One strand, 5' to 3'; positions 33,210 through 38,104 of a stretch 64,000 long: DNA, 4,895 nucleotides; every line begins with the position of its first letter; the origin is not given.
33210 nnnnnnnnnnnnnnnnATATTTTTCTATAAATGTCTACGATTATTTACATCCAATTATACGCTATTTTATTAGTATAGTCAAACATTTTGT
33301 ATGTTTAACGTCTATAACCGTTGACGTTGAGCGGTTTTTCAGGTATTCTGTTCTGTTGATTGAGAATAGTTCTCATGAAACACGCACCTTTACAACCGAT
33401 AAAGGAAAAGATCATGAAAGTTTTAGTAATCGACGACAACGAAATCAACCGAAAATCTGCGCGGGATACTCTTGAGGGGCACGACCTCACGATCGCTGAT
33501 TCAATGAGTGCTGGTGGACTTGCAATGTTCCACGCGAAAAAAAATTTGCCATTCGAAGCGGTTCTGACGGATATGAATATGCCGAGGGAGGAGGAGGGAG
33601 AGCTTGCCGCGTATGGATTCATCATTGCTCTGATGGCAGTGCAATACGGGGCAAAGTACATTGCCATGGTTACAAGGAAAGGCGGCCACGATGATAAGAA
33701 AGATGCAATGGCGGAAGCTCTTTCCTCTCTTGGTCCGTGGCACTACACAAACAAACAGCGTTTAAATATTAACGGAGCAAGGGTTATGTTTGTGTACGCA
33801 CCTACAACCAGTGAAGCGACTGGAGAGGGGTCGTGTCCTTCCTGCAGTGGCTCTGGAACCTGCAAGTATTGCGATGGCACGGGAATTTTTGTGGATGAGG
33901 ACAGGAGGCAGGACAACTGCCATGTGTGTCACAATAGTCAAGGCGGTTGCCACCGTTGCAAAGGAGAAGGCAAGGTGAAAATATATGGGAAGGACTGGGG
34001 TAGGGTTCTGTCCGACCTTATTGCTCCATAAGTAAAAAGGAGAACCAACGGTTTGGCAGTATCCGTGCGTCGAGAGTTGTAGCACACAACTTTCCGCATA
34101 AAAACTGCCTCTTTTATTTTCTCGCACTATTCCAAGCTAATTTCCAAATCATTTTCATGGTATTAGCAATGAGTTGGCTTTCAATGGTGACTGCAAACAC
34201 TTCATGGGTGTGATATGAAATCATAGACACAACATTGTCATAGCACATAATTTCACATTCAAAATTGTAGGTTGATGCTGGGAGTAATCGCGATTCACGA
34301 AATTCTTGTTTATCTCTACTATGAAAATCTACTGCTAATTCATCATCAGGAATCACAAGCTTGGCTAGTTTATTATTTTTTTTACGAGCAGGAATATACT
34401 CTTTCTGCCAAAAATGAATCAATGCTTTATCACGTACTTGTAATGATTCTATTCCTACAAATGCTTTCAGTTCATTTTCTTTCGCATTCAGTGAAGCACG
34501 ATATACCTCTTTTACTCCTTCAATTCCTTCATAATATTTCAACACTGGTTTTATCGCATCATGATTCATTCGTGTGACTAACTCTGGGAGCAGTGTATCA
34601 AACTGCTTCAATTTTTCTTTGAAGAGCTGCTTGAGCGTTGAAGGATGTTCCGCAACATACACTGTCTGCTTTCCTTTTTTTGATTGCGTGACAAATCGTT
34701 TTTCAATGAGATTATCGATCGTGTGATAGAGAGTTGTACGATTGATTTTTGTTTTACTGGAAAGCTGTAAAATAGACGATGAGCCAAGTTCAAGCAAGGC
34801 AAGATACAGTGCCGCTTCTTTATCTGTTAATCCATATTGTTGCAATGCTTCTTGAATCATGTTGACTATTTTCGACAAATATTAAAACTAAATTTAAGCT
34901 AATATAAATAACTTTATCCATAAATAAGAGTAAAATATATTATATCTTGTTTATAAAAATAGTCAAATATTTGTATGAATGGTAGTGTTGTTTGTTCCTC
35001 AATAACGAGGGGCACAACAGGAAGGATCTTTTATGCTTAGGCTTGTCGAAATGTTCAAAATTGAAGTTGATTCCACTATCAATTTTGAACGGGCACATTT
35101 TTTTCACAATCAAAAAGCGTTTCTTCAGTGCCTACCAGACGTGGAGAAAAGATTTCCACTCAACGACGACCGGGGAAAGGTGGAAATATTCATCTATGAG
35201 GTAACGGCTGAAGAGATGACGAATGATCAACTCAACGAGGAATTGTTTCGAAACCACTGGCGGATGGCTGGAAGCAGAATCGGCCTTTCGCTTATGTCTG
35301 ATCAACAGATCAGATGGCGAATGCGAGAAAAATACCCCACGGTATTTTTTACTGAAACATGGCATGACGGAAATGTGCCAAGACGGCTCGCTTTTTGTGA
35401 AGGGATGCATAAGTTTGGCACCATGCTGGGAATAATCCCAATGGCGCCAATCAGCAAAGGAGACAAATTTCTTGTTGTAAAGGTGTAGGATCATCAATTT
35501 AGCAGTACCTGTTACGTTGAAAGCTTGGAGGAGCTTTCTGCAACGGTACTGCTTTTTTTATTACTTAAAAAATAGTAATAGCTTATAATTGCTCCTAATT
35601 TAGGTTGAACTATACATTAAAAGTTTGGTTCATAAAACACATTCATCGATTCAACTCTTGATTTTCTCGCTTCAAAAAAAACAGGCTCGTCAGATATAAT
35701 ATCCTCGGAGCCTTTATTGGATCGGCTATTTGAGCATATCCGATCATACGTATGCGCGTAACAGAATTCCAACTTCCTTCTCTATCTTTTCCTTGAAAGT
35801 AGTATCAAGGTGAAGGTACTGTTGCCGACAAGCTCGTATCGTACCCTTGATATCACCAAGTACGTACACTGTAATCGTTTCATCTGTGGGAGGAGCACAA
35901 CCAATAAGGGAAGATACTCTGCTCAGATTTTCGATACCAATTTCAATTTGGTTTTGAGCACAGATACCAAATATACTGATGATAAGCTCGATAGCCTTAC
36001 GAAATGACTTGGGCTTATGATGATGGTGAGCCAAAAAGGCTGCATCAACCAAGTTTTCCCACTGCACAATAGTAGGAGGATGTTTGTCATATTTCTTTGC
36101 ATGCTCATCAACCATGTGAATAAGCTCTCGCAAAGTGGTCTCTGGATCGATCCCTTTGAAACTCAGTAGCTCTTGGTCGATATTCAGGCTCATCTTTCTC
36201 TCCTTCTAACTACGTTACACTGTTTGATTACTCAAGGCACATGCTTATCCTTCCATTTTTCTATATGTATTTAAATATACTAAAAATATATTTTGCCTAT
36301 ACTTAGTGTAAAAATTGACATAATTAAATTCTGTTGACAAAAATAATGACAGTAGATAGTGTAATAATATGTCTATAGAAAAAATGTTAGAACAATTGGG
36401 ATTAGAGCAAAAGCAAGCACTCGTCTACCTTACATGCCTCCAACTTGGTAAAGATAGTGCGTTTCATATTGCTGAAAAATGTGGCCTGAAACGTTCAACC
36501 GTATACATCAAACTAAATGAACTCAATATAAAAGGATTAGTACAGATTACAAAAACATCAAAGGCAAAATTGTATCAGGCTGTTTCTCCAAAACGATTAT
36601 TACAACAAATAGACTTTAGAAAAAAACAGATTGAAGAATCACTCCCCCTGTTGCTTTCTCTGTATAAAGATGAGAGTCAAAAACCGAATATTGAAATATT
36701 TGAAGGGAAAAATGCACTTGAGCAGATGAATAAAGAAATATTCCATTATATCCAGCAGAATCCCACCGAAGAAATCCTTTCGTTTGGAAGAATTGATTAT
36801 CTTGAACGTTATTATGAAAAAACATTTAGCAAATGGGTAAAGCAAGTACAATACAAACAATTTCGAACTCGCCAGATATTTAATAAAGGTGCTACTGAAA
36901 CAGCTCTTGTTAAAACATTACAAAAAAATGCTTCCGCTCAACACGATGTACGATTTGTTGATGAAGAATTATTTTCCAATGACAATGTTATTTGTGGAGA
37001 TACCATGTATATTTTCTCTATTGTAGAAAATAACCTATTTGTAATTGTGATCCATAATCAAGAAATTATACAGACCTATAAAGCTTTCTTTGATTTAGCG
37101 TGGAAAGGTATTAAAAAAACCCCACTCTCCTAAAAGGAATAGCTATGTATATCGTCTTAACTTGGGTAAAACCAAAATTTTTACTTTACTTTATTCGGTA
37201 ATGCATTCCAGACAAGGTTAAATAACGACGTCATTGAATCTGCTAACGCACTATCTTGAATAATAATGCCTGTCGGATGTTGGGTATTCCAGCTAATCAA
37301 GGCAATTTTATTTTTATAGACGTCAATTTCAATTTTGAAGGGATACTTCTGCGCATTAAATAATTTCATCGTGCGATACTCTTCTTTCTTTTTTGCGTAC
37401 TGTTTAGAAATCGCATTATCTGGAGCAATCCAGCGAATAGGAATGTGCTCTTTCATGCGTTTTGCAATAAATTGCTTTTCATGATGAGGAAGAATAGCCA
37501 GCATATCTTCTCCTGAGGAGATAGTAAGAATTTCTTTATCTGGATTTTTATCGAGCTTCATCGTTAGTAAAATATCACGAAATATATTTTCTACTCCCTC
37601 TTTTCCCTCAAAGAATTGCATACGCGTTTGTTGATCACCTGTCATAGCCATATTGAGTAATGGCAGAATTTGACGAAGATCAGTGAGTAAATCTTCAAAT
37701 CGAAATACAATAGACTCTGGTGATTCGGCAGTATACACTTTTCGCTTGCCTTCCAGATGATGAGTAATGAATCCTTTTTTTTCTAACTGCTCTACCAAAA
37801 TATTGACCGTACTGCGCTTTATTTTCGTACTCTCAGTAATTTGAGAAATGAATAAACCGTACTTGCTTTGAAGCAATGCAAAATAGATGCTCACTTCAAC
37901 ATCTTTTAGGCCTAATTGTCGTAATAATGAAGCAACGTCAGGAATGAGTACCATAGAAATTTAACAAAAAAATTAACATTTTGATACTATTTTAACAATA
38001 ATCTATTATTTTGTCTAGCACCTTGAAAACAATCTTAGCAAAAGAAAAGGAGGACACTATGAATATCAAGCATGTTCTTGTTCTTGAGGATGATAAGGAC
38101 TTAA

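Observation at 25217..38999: Tandem array of nine TrmB-like wHTH regulator paralogs, each divergently paired with a variable cargo gene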

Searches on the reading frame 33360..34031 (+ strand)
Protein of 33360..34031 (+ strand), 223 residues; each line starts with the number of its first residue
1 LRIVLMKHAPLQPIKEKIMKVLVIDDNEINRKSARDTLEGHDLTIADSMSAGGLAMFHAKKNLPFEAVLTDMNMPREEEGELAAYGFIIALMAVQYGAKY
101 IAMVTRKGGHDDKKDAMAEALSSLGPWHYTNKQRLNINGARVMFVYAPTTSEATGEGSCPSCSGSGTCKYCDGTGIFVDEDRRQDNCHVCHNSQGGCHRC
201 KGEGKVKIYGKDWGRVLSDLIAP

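Call 4: search_protein_families(library=pfam, proteins=[window:33360-34031:+], max_evalue=0.1)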
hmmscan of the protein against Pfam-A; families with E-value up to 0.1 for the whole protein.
window:33360-34031:+ (223 aa): 2 families
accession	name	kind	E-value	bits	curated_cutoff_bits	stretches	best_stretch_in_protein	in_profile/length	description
PF00072.30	Response_reg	-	5.2e-06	27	30.2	1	21-80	1-57/111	Response regulator receiver domain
PF25433.1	DUF7895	-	0.081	13.7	27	1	158-178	4-24/75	Domain of unknown function (DUF7895)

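Call 54: search_protein_families(library=padloc, proteins=[window:33417-34031:+], max_evalue=0.1)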
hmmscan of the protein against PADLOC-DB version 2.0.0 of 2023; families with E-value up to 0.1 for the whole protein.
window:33417-34031:+ (204 aa): 1 family
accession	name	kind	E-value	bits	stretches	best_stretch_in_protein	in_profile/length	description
PDLC04253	PDC-M01B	-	0.0018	15.7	1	122-188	288-356/366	-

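Call 55: search_protein_families(library=phrogs, proteins=[window:33417-34031:+], max_evalue=0.1)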
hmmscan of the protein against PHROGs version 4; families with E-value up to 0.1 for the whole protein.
window:33417-34031:+ (204 aa): 4 families
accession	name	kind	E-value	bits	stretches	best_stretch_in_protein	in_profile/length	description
phrog_5982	-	unknown function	0.00018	20.5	1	1-61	870-928/1030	-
phrog_731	-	unknown function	0.0011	19.3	1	1-58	3-58/227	-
phrog_127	-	transcription regulation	0.0019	18.9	1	23-187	28-172/253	anti-termination protein Q-like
phrog_20458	-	unknown function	0.0056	15.9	1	1-58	699-756/829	-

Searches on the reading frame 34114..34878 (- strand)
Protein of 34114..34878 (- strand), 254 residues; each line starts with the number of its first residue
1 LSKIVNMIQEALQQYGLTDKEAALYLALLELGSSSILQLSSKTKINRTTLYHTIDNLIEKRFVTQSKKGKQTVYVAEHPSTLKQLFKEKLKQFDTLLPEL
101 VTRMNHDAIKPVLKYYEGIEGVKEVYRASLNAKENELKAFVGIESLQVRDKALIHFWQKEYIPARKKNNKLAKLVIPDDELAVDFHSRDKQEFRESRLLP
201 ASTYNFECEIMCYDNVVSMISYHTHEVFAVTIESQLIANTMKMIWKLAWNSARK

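Call 3: search_protein_families(library=pfam, proteins=[window:34114-34878:-], max_evalue=0.01)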
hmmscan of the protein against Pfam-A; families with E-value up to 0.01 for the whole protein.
window:34114-34878:- (254 aa): 2 families
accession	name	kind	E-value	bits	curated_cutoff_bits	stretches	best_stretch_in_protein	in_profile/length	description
PF01978.25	TrmB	-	6.9e-13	48.7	25.6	1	12-79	1-67/68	Sugar-specific transcriptional regulator TrmB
PF03965.22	Penicillinase_R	-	0.00023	21.9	22.6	1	38-79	26-67/115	Penicillinase repressor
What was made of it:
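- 34114..34878 (-): R7, TrmB-family regulator, 254 aa. PF01978 48.7 bits (call 3)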

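Call 10: search_protein_families(library=ncbifam, proteins=[window:34114-34878:-], max_evalue=0.01)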
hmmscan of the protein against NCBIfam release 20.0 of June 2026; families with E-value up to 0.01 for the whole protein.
window:34114-34878:- (254 aa): 7 families
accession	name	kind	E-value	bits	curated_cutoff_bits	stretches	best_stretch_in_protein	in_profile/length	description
NF040851.1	tran_reg_TrmB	equivalog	2.8e-11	43.2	600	1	4-144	3-142/338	HTH-type sugar-sensing transcriptional regulator TrmB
NF047390.1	TransRegTrmBL1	equivalog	4.3e-07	29.2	650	1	7-90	5-87/341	HTH-type sugar sensing transcriptional regulator TrmBL1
NF053606.1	Sta1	subfamily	9.1e-07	28.9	80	1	14-91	15-98/100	Sta1 family transcriptional regulator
NF040939.2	trans_reg_lrs14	equivalog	3.2e-06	27.1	90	1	13-71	15-74/103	Lrs14 family HTH-type transcriptional regulator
TIGR01884.1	cas_HTH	subfamily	0.00036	20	60.2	1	15-72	138-196/202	CRISPR-associated CARF protein Csa3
NF047392.1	TransRegTrmBHalo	equivalog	0.0022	17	500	1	7-104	8-101/349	HTH-type sugar sensing transcriptional regulator TrmB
NF041141.1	tran_reg_TrmBL2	equivalog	0.0033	17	530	1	3-90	5-88/264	HTH-type transcriptional regulator TrmBL2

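Call 53: search_protein_families(library=padloc, proteins=[window:34114-34878:-], max_evalue=0.01)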
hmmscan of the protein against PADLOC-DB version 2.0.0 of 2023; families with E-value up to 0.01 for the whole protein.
window:34114-34878:- (254 aa): 5 families
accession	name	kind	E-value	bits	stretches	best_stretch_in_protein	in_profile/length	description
PDLC01434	CasR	-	3e-05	22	1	14-72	123-180/191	"CAS-I,CAS-II,CAS-III,CAS-IV,CAS-V,CAS-VI; associated_signaling"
PDLC01268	CasR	-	3.9e-05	21.7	1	16-74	121-175/179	"CAS-I,CAS-II,CAS-III,CAS-IV,CAS-V,CAS-VI; associated_signaling"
PDLC01438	Csa3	-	0.00072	17.7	1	10-124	140-233/305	"CAS-I,CAS-II,CAS-III,CAS-IV,CAS-V,CAS-VI; associated_signaling"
PDLC01849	CARF3--CARF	-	0.0033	15.2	1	14-67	133-184/197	-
PDLC01848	CARF3--CARF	-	0.008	13.9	0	20-68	137-184/197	-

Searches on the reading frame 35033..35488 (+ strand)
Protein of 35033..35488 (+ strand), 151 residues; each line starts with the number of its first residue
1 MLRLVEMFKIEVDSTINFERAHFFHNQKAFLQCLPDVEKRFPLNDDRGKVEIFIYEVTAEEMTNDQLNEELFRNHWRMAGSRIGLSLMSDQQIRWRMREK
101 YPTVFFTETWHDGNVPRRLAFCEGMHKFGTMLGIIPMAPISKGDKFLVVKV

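Call 4: search_protein_families(library=pfam, proteins=[window:35033-35488:+], max_evalue=0.1)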
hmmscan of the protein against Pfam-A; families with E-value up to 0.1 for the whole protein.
window:35033-35488:+ (151 aa): 1 family
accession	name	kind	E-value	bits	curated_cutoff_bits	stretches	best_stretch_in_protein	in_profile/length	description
PF12038.13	QTMAN_N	-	0.058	13.6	25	0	84-136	29-79/168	tRNA-queuosine alpha-mannosyltransferase N-terminal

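Call 54: search_protein_families(library=padloc, proteins=[window:35033-35488:+], max_evalue=0.1)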
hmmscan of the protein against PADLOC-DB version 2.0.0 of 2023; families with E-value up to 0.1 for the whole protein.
window:35033-35488:+ (151 aa): 0 families

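Call 55: search_protein_families(library=phrogs, proteins=[window:35033-35488:+], max_evalue=0.1)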
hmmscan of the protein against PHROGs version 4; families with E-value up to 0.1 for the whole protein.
window:35033-35488:+ (151 aa): 0 families

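Call 108: find_homologous_proteins(query=window:35033-35488:+, max_evalue=0.001)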
Query window:35033-35488:+ (151 aa): 1 proteins with E <= 0.001 among 7 candidates.
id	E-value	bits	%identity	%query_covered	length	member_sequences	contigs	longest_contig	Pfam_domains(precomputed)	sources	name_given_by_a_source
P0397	5.1e-99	346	100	100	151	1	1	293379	-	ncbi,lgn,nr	ncbi:MAG: hypothetical protein HYV32_03530 [Candidatus Kerfeldbacteria bacterium]|nr:hypothetical pr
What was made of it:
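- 35033..35488 (+): C7, 151-aa orphan. No homologue was found in 5.8 billion clusters. call 108
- The cargo genes are small, variable and partly orphans (call 108).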

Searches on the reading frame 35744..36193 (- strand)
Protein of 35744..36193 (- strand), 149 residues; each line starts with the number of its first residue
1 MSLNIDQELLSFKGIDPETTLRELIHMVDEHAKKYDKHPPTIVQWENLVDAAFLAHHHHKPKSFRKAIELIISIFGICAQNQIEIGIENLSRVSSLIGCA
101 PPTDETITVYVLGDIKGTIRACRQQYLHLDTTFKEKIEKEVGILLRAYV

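Call 4: search_protein_families(library=pfam, proteins=[window:35744-36193:-], max_evalue=0.1)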
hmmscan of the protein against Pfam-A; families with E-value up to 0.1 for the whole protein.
window:35744-36193:- (149 aa): 0 families

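Call 54: search_protein_families(library=padloc, proteins=[window:35744-36193:-], max_evalue=0.1)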
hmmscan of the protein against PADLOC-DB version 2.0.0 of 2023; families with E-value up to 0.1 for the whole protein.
window:35744-36193:- (149 aa): 0 families

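Call 55: search_protein_families(library=phrogs, proteins=[window:35744-36193:-], max_evalue=0.1)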
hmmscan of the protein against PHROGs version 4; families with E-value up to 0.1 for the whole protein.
window:35744-36193:- (149 aa): 0 families

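Call 116: find_encoding_contigs(protein=window:35744-36193:-, flank=8000, max_places=4)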
Protein window:35744-36193:- (149 aa): 2 contigs read that carry it; 2 places shown.
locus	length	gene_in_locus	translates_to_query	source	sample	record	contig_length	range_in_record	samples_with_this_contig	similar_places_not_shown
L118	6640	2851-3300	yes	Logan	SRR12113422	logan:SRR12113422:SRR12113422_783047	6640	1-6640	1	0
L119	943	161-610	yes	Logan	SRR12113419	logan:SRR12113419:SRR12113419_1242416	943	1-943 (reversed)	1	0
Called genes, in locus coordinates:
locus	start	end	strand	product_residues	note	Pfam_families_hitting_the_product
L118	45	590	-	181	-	PF00072:Response_reg (weak)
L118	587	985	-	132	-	-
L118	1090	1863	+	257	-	PF01978:TrmB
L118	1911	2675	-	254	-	PF01978:TrmB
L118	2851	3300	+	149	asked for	-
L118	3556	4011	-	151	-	-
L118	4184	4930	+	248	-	PF01978:TrmB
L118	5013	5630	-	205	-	PF00072:Response_reg (weak)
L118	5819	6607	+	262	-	PF01978:TrmB, PF01022:HTH_5 (weak)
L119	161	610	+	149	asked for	-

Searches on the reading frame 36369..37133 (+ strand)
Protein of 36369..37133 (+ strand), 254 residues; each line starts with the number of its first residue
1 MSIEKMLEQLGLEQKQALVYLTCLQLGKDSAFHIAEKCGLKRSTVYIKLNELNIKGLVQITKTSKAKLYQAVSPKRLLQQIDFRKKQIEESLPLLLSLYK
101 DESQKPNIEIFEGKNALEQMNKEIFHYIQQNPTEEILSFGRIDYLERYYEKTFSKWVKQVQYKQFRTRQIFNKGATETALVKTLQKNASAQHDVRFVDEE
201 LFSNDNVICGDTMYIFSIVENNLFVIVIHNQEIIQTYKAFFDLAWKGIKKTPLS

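Call 3: search_protein_families(library=pfam, proteins=[window:36369-37133:+], max_evalue=0.01)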
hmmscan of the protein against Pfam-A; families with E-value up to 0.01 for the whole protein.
window:36369-37133:+ (254 aa): 1 family
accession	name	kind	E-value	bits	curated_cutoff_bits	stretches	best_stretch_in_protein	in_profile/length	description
PF01978.25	TrmB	-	1.5e-12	47.6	25.6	1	7-75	1-68/68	Sugar-specific transcriptional regulator TrmB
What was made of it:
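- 36369..37133 (+): R8, TrmB-family regulator, 254 aa. PF01978 47.6 bits (call 3)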

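Call 10: search_protein_families(library=ncbifam, proteins=[window:36369-37133:+], max_evalue=0.01)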
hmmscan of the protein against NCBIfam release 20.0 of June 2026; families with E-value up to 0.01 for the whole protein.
window:36369-37133:+ (254 aa): 7 families
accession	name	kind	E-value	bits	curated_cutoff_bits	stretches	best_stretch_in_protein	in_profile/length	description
NF047390.1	TransRegTrmBL1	equivalog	1e-10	41.1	650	1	3-147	6-148/341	HTH-type sugar sensing transcriptional regulator TrmBL1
NF040851.1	tran_reg_TrmB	equivalog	7.8e-08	31.8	600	1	3-123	7-126/338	HTH-type sugar-sensing transcriptional regulator TrmB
NF053756.1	MreA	equivalog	0.00021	21.1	100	1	3-67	6-70/110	MreA family transcriptional regulator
NF047392.1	TransRegTrmBHalo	equivalog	0.00052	19.1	500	1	3-82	9-87/349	HTH-type sugar sensing transcriptional regulator TrmB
TIGR01884.1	cas_HTH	subfamily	0.00067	19.1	60.2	1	18-70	146-197/202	CRISPR-associated CARF protein Csa3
NF008848.0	PRK11886.1-3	equivalog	0.00071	18.7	362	1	19-95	5-81/319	bifunctional biotin--[acetyl-CoA-carboxylase] ligase/biotin operon repressor BirA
NF053606.1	Sta1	subfamily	0.00097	19.2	80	1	11-76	17-88/100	Sta1 family transcriptional regulator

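Call 53: search_protein_families(library=padloc, proteins=[window:36369-37133:+], max_evalue=0.01)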
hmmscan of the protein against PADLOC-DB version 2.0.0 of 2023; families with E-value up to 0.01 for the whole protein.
window:36369-37133:+ (254 aa): 10 families
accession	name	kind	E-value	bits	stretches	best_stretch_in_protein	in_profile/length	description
PDLC01858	CARF3--CARF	-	7.8e-06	23.9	1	9-64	139-193/204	-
PDLC01268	CasR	-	6.5e-05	21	1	8-66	118-174/179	"CAS-I,CAS-II,CAS-III,CAS-IV,CAS-V,CAS-VI; associated_signaling"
PDLC01438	Csa3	-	8.5e-05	20.7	1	6-146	141-255/305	"CAS-I,CAS-II,CAS-III,CAS-IV,CAS-V,CAS-VI; associated_signaling"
PDLC01044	Csa3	-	0.0002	19.3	1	17-62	138-181/194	Type I-A associated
PDLC01848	CARF3--CARF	-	0.00024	18.8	1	13-70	135-193/197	-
PDLC01434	CasR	-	0.00031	18.6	1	18-69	131-180/191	"CAS-I,CAS-II,CAS-III,CAS-IV,CAS-V,CAS-VI; associated_signaling"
PDLC01853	CARF3--CARF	-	0.002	15.8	1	8-74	134-200/209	-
PDLC01857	CARF3--CARF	-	0.0024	15.6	1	28-71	143-185/201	-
PDLC01849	CARF3--CARF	-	0.007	14.1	0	19-60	142-183/197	-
PDLC01863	CARF3--CARF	-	0.0085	13.9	0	18-63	122-167/182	-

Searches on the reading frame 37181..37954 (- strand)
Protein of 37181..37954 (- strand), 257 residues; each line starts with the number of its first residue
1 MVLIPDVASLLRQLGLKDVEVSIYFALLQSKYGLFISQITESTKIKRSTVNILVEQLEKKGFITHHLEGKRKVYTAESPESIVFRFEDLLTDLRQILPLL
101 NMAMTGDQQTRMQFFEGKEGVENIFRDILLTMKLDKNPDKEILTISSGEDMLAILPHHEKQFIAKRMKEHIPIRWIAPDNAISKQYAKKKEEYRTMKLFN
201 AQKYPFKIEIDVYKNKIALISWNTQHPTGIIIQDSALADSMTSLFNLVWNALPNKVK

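Call 3: search_protein_families(library=pfam, proteins=[window:37181-37954:-], max_evalue=0.01)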
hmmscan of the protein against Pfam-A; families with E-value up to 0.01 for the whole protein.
window:37181-37954:- (257 aa): 5 families
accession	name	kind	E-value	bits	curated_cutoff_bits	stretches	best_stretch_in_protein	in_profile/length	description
PF01978.25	TrmB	-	3.5e-11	43.2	25.6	1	11-80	1-68/68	Sugar-specific transcriptional regulator TrmB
PF03965.22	Penicillinase_R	-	3.1e-05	24.7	22.6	1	36-79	24-67/115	Penicillinase repressor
PF12802.13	MarR_2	-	4.2e-05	24.1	27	1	15-65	2-52/61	MarR family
PF01047.28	MarR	-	0.0022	18.3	24.6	1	35-64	19-48/59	MarR family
PF13412.12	HTH_24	-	0.0046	17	21.9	1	27-64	11-48/48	Winged helix-turn-helix DNA-binding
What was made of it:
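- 37181..37954 (-): R9, TrmB-family regulator, 257 aa. PF01978 43.2 bits (call 3)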

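Call 10: search_protein_families(library=ncbifam, proteins=[window:37181-37954:-], max_evalue=0.01)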
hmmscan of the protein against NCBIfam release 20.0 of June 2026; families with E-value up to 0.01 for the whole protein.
window:37181-37954:- (257 aa): 7 families
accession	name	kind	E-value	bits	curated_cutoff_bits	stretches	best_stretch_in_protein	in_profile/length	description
NF053606.1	Sta1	subfamily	3.6e-06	27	80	1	15-88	17-95/100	Sta1 family transcriptional regulator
NF040851.1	tran_reg_TrmB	equivalog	4.8e-06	26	600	1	3-95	3-93/338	HTH-type sugar-sensing transcriptional regulator TrmB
NF040939.2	trans_reg_lrs14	equivalog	4e-05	23.6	90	1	14-68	17-71/103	Lrs14 family HTH-type transcriptional regulator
NF053756.1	MreA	equivalog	0.00047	19.9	100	1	7-68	6-66/110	MreA family transcriptional regulator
TIGR02698.1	CopY_TcrY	equivalog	0.00075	19.7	121.95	1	36-79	25-68/130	CopY/TcrY family copper transport repressor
NF053660.1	ORF80_fam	equivalog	0.0039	17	95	1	34-71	17-57/70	ORF80 family leucine zipper DNA-binding protein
TIGR01884.1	cas_HTH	subfamily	0.0041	16.5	60.2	1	28-74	151-196/202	CRISPR-associated CARF protein Csa3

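Call 53: search_protein_families(library=padloc, proteins=[window:37181-37954:-], max_evalue=0.01)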
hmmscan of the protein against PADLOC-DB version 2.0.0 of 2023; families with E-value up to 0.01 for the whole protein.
window:37181-37954:- (257 aa): 8 families
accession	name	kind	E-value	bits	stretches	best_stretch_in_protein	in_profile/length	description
PDLC01860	CARF3--CARF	-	0.00016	19.8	1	25-76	150-200/210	-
PDLC01268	CasR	-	0.00019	19.5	1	15-75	121-176/179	"CAS-I,CAS-II,CAS-III,CAS-IV,CAS-V,CAS-VI; associated_signaling"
PDLC01852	CARF3--CARF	-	0.00026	19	1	25-73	149-197/208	-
PDLC01438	Csa3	-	0.00028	19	1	8-90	139-214/305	"CAS-I,CAS-II,CAS-III,CAS-IV,CAS-V,CAS-VI; associated_signaling"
PDLC04368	PDC-M05A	-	0.00074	17.4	1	27-84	23-79/201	-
PDLC01434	CasR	-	0.0018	16.1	1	26-74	135-182/191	"CAS-I,CAS-II,CAS-III,CAS-IV,CAS-V,CAS-VI; associated_signaling"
PDLC03963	SoFic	-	0.003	15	1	34-77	308-352/361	-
PDLC01044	Csa3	-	0.0073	14.2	0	31-69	147-183/194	Type I-A associated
